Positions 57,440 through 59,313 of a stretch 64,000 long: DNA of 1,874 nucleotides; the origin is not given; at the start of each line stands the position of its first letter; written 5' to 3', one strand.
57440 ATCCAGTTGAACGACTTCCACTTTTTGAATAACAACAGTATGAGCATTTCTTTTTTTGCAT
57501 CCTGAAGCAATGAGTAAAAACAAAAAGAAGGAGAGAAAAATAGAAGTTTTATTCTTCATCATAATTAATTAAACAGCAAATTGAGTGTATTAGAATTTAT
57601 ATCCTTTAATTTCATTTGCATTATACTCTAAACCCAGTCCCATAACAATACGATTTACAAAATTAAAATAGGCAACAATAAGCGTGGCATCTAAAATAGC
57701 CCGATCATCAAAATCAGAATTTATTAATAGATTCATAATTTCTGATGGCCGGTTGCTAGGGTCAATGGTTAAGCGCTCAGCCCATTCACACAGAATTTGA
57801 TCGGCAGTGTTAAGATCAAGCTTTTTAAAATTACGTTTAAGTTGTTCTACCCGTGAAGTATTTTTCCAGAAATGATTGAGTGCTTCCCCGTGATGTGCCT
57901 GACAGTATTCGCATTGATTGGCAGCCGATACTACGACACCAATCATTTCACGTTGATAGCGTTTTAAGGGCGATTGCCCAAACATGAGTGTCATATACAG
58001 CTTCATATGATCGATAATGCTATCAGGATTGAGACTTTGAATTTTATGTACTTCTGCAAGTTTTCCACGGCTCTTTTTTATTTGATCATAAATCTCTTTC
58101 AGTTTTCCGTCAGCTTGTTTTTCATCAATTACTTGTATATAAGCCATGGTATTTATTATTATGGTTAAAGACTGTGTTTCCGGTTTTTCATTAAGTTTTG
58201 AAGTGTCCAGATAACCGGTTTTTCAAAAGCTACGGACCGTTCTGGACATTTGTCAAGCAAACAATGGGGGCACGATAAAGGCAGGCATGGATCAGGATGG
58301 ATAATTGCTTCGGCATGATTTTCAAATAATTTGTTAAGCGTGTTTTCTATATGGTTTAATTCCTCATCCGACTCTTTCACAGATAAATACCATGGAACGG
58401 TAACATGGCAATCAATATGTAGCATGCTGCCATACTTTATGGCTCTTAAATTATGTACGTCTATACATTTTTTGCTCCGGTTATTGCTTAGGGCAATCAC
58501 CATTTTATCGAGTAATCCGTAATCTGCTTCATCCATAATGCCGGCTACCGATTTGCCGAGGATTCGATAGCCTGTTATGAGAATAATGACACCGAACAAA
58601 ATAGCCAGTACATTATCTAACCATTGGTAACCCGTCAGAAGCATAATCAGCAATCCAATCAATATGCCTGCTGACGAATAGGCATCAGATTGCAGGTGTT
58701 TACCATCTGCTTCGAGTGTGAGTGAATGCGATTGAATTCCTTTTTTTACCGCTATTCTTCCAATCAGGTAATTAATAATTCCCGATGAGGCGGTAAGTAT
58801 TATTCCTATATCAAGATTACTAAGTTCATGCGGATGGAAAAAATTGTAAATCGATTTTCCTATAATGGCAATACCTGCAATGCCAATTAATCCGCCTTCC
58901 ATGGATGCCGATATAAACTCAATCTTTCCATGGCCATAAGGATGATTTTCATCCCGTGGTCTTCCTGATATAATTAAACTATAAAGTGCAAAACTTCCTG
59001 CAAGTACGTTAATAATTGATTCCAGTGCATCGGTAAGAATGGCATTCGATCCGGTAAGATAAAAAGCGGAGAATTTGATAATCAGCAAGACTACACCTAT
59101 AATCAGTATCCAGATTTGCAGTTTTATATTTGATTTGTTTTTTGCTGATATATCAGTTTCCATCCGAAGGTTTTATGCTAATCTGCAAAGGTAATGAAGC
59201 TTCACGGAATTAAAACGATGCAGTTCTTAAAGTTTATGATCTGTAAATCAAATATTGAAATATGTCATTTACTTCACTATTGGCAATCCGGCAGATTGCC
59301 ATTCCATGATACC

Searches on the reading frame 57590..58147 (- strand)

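Call 24: search_protein_families(library=pfam, proteins=[window:57590-58147:-], max_evalue=0.00001)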
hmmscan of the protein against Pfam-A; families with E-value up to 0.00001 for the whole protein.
window:57590-58147:- (185 aa): 1 family
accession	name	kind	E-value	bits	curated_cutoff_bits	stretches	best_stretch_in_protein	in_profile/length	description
PF02627.25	CMD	-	2.4e-07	31.1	23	1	50-89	10-48/84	Carboxymuconolactone decarboxylase family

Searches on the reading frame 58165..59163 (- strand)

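Call 24: search_protein_families(library=pfam, proteins=[window:58165-59163:-], max_evalue=0.00001)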
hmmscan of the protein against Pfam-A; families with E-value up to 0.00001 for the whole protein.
window:58165-59163:- (332 aa): 2 families
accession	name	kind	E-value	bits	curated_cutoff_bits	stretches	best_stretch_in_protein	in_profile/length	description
PF01545.26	Cation_efflux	-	3.5e-40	138.4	26.6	1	20-210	5-198/198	Cation efflux family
PF16916.11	ZT_dimer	-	3e-11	43.6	26.7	1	232-293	18-78/78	Dimerisation domain of Zinc Transporter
